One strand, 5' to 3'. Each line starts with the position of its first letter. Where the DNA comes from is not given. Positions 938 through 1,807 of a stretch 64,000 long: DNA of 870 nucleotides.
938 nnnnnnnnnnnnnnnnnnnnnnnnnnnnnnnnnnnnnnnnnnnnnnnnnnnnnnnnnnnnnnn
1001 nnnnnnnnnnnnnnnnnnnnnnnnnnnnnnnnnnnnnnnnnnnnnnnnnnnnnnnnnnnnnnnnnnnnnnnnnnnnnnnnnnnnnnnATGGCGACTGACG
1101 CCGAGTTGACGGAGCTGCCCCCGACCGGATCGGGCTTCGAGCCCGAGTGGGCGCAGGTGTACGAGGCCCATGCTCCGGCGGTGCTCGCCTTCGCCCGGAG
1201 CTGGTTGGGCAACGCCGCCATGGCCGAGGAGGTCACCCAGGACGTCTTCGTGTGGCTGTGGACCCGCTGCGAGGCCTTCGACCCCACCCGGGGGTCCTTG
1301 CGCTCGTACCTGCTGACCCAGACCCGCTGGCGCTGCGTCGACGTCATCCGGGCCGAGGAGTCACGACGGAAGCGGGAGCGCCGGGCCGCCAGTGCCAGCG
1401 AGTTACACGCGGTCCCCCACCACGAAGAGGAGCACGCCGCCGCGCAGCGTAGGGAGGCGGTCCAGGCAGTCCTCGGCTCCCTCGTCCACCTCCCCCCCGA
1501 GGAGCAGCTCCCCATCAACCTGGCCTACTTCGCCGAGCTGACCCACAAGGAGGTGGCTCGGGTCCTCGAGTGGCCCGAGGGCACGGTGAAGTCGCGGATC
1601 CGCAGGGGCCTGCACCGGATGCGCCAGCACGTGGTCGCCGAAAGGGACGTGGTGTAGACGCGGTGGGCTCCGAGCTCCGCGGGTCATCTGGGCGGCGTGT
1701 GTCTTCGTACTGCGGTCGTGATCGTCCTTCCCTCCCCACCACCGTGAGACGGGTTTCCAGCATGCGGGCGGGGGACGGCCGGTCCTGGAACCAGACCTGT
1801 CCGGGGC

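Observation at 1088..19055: Two ECF sigma genes with a 241-bp perfectly identical core bracket a 17.4-kb EPS/regulatory segment and separate a kinase from a response regulator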

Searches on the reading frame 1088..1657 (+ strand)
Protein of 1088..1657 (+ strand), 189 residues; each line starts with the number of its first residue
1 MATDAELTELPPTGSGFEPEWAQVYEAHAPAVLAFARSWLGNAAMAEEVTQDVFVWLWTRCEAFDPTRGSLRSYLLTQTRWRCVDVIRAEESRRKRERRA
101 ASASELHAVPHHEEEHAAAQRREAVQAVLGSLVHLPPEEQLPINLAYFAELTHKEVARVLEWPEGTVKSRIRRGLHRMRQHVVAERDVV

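Call 11: search_protein_families(library=pfam, proteins=[window:1088-1657:+], max_evalue=0.01)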
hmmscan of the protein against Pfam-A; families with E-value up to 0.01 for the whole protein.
window:1088-1657:+ (189 aa): 4 families
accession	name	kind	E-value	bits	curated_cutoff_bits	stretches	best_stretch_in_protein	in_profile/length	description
PF04542.20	Sigma70_r2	-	1.8e-15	56.9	24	1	25-91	2-69/71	Sigma-70 region 2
PF04545.22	Sigma70_r4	-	5e-13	48.8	24.1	1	132-180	2-50/50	Sigma-70, region 4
PF08281.18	Sigma70_r4_2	-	3.9e-12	46.1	25.7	1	131-177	7-53/54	Sigma-70, region 4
PF07638.17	Sigma70_ECF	-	0.0011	19.4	21.1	1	79-172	83-173/185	ECF sigma factor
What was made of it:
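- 1088..1657 (+): sigA: ECF sigma factor gene, 189 aa. Its start overlaps the kinase stop by 11 nt. A GGAAGG Shine-Dalgarno-like sequence lies 8-9 nt upstream. Sigma70_r2 plus r4 (call 11).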

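Call 13: find_encoding_contigs(protein=window:1088-1657:+, flank=10000, max_places=10)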
Protein window:1088-1657:+ (189 aa): no gene with exactly this product is on record in the collection.

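Call 15: find_homologous_proteins(query=window:1088-1657:+, max_evalue=1e-20)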
Query window:1088-1657:+ (189 aa): 284 proteins with E <= 1e-20 among 832 candidates; the best 120 are listed.
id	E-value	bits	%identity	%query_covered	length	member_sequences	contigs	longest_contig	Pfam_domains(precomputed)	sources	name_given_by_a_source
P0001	2.5e-116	404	97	100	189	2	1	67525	PF04545.23,PF04542.21,PF08281.19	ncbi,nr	ncbi:MAG: sigma-70 family RNA polymerase sigma factor [Actinobacteria bacterium]|nr:sigma-70 family 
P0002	2.0e-95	336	85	92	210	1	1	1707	PF07638.18,PF04545.23,PF04542.21,PF08281.19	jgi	jgi:RNA polymerase sigma-70 factor (ECF subfamily)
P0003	6.7e-91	321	79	99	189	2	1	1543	PF04545.23,PF04542.21,PF08281.19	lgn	-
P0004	1.0e-87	311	76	98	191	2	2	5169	PF04545.23,PF04542.21,PF08281.19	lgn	-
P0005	1.9e-87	310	79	95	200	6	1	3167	PF04545.23,PF04542.21,PF08281.19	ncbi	-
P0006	8.2e-87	308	87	84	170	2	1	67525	PF04545.23,PF04542.21,PF08281.19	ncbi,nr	ncbi:MAG: sigma-70 family RNA polymerase sigma factor [Actinobacteria bacterium]|nr:sigma-70 family 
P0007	1.3e-86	307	80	92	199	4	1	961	PF04545.23,PF04542.21,PF08281.19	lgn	-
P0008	1.7e-85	304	76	96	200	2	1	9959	PF07638.18,PF04545.23,PF04542.21,PF08281.19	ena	-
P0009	5.6e-84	299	76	96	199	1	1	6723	PF04545.23,PF04542.21,PF08281.19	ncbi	-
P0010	4.4e-83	296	74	99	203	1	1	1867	PF07638.18,PF04545.23,PF04542.21,PF08281.19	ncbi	-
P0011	4.6e-83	296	75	95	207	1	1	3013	PF07638.18,PF04545.23,PF04542.21,PF08281.19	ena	-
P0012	4.2e-82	292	75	95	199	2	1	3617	PF07638.18,PF04545.23,PF04542.21,PF08281.19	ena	-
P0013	3.3e-81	290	74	95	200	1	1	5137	PF07638.18,PF04545.23,PF04542.21,PF08281.19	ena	-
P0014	1.0e-80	288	73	96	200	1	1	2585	PF07638.18,PF04545.23,PF04542.21,PF08281.19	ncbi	-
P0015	7.8e-79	282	74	92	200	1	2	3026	PF04545.23,PF04542.21,PF08281.19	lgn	-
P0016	9.3e-79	282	74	93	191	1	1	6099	PF07638.18,PF04545.23,PF04542.21,PF08281.19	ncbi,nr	ncbi:MAG: sigma-70 family RNA polymerase sigma factor [Actinobacteria bacterium]|nr:sigma-70 family 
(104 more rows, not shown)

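Call 16: find_encoding_contigs(protein=P0001, flank=10000, max_places=4)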
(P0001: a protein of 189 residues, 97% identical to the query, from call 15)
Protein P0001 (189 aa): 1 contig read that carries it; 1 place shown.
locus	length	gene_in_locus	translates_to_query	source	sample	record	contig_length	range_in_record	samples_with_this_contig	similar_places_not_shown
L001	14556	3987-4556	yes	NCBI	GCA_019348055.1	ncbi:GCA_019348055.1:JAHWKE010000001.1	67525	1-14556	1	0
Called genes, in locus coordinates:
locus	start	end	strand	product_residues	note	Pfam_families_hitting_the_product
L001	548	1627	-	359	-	PF13384:HTH_23 (weak), PF13518:HTH_28 (weak), PF13551:HTH_29, PF13565:HTH_32, PF13358:DDE_3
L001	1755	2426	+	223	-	PF00072:Response_reg, PF00486:Trans_reg_C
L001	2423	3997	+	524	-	PF00672:HAMP, PF00512:HisKA, PF02518:HATPase_c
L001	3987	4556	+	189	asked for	PF04542:Sigma70_r2, PF08281:Sigma70_r4_2, PF04545:Sigma70_r4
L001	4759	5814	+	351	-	-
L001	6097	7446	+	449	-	PF13727:CoA_binding_3, PF02397:Bac_transf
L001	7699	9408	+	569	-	PF13196:DUF4012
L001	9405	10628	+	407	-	PF13579:Glyco_trans_4_4, PF13439:Glyco_transf_4, PF13692:Glyco_trans_1_4, PF13524:Glyco_trans_1_2, PF00534:Glycos_transf_1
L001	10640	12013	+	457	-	PF01636:APH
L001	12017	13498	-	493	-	PF10609:ParA (weak), PF01656:CbiA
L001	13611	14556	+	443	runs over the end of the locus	PF04932:Wzy_C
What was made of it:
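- An IS630-family (DDE_3) transposase gene lies just upstream of RR_A in the sister contig (call 16), so the left end may have been mobile.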

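Call 17: find_encoding_contigs(protein=P0006, flank=10000, max_places=4)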
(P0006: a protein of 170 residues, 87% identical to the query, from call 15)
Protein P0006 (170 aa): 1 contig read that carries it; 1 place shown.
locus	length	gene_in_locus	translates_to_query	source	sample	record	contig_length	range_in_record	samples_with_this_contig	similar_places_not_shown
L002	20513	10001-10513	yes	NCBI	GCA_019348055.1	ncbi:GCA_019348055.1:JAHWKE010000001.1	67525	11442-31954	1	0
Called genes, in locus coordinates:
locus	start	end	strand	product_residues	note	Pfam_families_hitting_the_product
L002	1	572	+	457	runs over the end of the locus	PF01636:APH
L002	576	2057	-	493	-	PF10609:ParA (weak), PF01656:CbiA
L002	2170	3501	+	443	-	PF04932:Wzy_C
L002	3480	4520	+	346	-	PF13439:Glyco_transf_4, PF00534:Glycos_transf_1, PF13692:Glyco_trans_1_4, PF13524:Glyco_trans_1_2, PF20706:GT4-conflict (weak)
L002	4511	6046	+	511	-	PF01943:Polysacc_synt, PF13440:Polysacc_synt_3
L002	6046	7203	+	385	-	PF13439:Glyco_transf_4, PF00534:Glycos_transf_1, PF13692:Glyco_trans_1_4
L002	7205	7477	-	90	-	PF13490:zf-HC2, PF22618:RskA_N (weak)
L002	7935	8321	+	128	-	-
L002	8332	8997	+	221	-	PF00072:Response_reg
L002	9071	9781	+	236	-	PF00072:Response_reg, PF00486:Trans_reg_C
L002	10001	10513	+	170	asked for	PF04542:Sigma70_r2, PF08281:Sigma70_r4_2, PF04545:Sigma70_r4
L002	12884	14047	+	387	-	-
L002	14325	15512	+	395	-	PF13439:Glyco_transf_4, PF00534:Glycos_transf_1, PF13692:Glyco_trans_1_4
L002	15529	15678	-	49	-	-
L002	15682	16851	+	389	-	-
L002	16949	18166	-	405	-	PF13641:Glyco_tranf_2_3, PF00535:Glycos_transf_2, PF10111:Glyco_tranf_2_2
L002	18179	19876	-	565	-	PF01663:Phosphodiest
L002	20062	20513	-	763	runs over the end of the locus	PF01636:APH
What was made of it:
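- On ZAS-type (zf-HC2) anti-sigma factor: Pfam zf-HC2 is precomputed on the sister gene (call 17).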

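Call 22: find_related_loci(query=window:1088-1657:+, collection=genome_contigs, flank=10000)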
Query window:1088-1657:+ (189 aa) in genome_contigs; peptide patterns used: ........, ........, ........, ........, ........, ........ (x = any residue, [..] = any of these).
85 stretches matched a pattern; 28 encode a relative of the query (tblastn E <= 1e-3); 28 distinct loci.
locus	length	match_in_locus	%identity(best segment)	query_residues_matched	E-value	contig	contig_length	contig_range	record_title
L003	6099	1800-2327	74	8-183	4e-67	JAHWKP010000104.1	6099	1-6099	MAG: Actinomycetota bacterium isolate 0813_bin2 NODE_104_length_6099_cov_3.906731, whole genome shotgun sequence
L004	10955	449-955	43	15-188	9e-30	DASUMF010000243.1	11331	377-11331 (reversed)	MAG TPA_asm: Acidimicrobiia bacterium isolate SMAG_U1564 k141_520049, whole genome shotgun sequence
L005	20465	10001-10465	41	15-175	1e-29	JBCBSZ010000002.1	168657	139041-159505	MAG: Actinomycetota bacterium isolate J06638_35 NODE_2_length_168657_cov_8.784921, whole genome shotgun sequence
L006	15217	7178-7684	44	15-188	3e-29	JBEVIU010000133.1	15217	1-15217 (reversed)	MAG: Acidimicrobiia bacterium isolate T2R6UO_autometa_bin_0011 T2R6UO_autometa_bin_0011_k133_7863416, whole genome shotg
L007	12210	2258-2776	40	5-188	1e-25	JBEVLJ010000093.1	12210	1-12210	MAG: Acidimicrobiia bacterium isolate T4R2UO.27.metabat2 T4R2UO.27.metabat2_k133_7960495, whole genome shotgun sequence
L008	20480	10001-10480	40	15-178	1e-23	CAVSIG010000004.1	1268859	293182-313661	MAG: uncultured Microthrixaceae bacterium isolate MFD02360.bin.2.266 genome assembly, contig: contig_4485, whole genome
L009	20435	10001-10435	44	22-170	2e-23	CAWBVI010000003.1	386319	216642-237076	MAG: uncultured Microthrixaceae bacterium isolate MFD06742.bin.2.52 genome assembly, contig: contig_36610, whole genome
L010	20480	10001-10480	39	15-178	3e-21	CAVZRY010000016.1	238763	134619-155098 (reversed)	MAG: uncultured Microthrixaceae bacterium isolate MFD00905.bin.2.232 genome assembly, contig: contig_51236, whole genome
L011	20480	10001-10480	38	15-178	1e-18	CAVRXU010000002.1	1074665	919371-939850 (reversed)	MAG: uncultured Microthrixaceae bacterium isolate MFD02242.bin.1.1 genome assembly, contig: contig_16642, whole genome s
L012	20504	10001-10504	27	3-179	9e-13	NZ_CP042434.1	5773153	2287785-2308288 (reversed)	Arachidicoccus ginsenosidivorans strain Gsoil 809 chromosome, complete genome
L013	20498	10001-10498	28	3-179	2e-12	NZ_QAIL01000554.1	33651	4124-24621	Pedobacter sp. HMWF019 NODE_641_length_33563_cov_12.330334, whole genome shotgun sequence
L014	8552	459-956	27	3-179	4e-12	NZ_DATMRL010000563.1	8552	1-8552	MAG: Pedobacter sp. isolate SMAG_U12954 k141_1812909, whole genome shotgun sequence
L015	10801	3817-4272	27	21-179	9e-12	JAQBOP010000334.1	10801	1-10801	MAG: Mucilaginibacter sp. isolate RYN_323 scaffold_80898, whole genome shotgun sequence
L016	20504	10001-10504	27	3-182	1e-9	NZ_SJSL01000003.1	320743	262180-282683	Pedobacter psychroterrae strain RP-1-14 contig3, whole genome shotgun sequence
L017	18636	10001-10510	26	1-179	3e-11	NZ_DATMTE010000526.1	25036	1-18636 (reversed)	MAG: Chitinophaga sp. isolate SMAG_U13004 k141_350218, whole genome shotgun sequence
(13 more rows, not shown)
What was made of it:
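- A third MAG of the same project has SPAdes-style contig names (NODE_..., call 22). A MAG of the same project has SPAdes NODE_ contig names (call 22).
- Tried and rejected: The other loci were 22-44% identical (call 22).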

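Call 25: find_encoding_contigs(protein=P0008, flank=10000, max_places=3)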
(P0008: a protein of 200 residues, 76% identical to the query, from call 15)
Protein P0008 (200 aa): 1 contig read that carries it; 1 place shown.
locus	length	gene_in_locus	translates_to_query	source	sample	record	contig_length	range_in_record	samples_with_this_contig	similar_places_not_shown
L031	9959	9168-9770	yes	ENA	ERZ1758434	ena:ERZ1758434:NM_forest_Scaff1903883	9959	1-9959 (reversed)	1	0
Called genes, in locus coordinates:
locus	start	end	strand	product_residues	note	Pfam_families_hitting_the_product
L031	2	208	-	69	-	?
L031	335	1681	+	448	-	PF04932:Wzy_C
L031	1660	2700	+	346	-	PF13439:Glyco_transf_4, PF00534:Glycos_transf_1, PF13692:Glyco_trans_1_4, PF13524:Glyco_trans_1_2, PF20706:GT4-conflict (weak)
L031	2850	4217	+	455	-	PF01943:Polysacc_synt, PF13440:Polysacc_synt_3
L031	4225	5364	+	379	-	PF13439:Glyco_transf_4, PF13579:Glyco_trans_4_4, PF00534:Glycos_transf_1, PF13692:Glyco_trans_1_4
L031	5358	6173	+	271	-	PF01522:Polysacc_deac_1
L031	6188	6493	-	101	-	PF13490:zf-HC2, PF22618:RskA_N (weak)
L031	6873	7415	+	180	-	-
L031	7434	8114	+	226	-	PF00072:Response_reg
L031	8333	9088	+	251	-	PF00072:Response_reg, PF00486:Trans_reg_C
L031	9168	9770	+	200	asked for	PF07638:Sigma70_ECF (weak), PF04542:Sigma70_r2, PF08281:Sigma70_r4_2, PF04545:Sigma70_r4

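Call 26: find_encoding_contigs(protein=P0009, flank=10000, max_places=3)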
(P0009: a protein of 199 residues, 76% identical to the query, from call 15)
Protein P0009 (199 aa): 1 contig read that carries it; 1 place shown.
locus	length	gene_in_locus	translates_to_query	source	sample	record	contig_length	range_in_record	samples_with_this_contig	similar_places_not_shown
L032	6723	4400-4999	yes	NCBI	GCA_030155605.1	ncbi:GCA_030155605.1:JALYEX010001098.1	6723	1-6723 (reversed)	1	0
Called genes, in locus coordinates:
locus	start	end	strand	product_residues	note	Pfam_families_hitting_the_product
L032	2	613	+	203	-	?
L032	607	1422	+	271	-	PF01522:Polysacc_deac_1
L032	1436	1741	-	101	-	PF13490:zf-HC2, PF22618:RskA_N (weak)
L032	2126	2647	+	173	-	-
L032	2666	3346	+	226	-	PF00072:Response_reg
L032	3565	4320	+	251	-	PF00072:Response_reg, PF00486:Trans_reg_C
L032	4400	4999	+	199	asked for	PF04542:Sigma70_r2, PF08281:Sigma70_r4_2, PF04545:Sigma70_r4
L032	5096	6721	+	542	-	?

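Call 27: find_encoding_contigs(protein=P0016, flank=10000, max_places=3)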
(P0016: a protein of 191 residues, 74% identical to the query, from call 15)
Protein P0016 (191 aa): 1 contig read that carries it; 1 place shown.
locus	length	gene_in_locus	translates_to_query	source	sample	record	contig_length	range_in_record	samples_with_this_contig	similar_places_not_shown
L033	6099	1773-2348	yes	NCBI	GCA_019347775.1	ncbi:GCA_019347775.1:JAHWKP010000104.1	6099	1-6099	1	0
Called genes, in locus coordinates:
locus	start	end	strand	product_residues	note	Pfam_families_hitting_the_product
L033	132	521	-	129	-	PF05922:Inhibitor_I9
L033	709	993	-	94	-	PF13490:zf-HC2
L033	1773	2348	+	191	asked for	PF07638:Sigma70_ECF (weak), PF04542:Sigma70_r2, PF08281:Sigma70_r4_2, PF04545:Sigma70_r4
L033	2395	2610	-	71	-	-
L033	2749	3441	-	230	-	PF13489:Methyltransf_23, PF13649:Methyltransf_25, PF08241:Methyltransf_11, PF08242:Methyltransf_12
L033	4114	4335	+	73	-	PF10049:DUF2283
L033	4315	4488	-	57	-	-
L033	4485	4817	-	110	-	PF00589:Phage_integrase (weak)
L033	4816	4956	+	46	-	-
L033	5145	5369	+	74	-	PF15919:HicB_lk_antitox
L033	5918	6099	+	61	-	PF22513:FitA-like_RHH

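Call 29: list_cluster_members(proteins=[P0001, P0006, P0002, P0005])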
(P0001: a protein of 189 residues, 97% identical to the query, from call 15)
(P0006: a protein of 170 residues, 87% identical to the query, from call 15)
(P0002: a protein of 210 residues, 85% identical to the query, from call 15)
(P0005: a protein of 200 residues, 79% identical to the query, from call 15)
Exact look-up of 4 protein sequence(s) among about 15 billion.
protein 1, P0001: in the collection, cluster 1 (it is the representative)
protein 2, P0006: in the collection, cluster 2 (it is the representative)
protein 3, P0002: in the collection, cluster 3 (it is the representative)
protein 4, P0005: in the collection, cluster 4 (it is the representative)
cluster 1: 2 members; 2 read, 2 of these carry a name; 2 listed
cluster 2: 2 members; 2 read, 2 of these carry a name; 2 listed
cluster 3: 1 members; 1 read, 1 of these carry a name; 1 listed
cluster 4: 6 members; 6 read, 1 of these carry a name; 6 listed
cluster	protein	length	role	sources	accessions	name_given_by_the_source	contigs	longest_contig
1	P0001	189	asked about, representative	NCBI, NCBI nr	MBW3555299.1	MAG: sigma-70 family RNA polymerase sigma factor [Actinobacteria bacterium] | sigma-70 family RNA polymerase sigma factor [Actinomycetota bacterium]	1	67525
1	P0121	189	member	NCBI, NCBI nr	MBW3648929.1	MAG: sigma-70 family RNA polymerase sigma factor [Actinobacteria bacterium] | sigma-70 family RNA polymerase sigma factor [Actinomycetota bacterium]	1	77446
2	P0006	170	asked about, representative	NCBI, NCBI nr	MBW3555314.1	MAG: sigma-70 family RNA polymerase sigma factor [Actinobacteria bacterium] | sigma-70 family RNA polymerase sigma factor [Actinomycetota bacterium]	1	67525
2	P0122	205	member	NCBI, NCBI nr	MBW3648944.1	MAG: sigma-70 family RNA polymerase sigma factor [Actinobacteria bacterium] | sigma-70 family RNA polymerase sigma factor [Actinomycetota bacterium]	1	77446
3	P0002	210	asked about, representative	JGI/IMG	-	RNA polymerase sigma-70 factor (ECF subfamily)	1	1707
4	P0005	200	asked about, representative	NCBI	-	-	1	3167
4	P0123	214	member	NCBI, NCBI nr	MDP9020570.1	MAG: sigma-70 family RNA polymerase sigma factor, partial [Actinomycetota bacterium] | sigma-70 family RNA polymerase sigma factor [Actinomycetota bacterium]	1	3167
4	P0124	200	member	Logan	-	-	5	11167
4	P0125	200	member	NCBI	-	-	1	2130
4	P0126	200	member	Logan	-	-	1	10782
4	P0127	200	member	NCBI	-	-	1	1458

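Call 31: find_encoding_contigs(protein=P0121, flank=10000, max_places=3)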
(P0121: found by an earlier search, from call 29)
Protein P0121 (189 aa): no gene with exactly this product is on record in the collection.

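Call 32: find_related_loci(query=A3, collection=metagenome_contigs, flank=10000)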
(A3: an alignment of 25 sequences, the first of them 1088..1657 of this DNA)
Query A3 (189 aa) in metagenome_contigs; peptide patterns used: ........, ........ (x = any residue, [..] = any of these).
188 stretches matched a pattern; 122 encode a relative of the query (tblastn E <= 1e-3); the best 80 are kept; 80 distinct loci.
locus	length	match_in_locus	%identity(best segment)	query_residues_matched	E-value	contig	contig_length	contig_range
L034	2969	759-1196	30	46-180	3e-14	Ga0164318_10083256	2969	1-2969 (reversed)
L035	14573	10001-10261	35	82-180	7e-11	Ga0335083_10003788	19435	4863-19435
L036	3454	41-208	48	127-182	5e-11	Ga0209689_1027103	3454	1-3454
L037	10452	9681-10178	29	18-185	7e-11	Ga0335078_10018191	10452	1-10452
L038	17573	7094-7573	29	18-179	6e-11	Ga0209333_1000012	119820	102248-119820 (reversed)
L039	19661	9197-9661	25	23-182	9e-11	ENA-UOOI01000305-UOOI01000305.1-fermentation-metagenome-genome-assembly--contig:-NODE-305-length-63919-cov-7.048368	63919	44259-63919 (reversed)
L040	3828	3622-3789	48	127-182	7e-11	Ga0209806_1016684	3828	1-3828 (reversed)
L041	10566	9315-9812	29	18-185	2e-10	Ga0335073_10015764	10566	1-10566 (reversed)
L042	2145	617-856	39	106-180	2e-10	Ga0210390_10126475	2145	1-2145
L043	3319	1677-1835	49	127-179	3e-10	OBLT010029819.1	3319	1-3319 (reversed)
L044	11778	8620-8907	32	82-180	4e-10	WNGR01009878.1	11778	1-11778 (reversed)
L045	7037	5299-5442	54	132-179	4e-10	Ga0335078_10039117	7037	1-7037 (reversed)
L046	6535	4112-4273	48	127-180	5e-10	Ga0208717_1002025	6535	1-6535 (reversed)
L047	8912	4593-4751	51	127-179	5e-10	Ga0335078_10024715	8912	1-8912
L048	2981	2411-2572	48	127-180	5e-10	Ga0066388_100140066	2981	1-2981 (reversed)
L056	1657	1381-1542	48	127-180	6e-10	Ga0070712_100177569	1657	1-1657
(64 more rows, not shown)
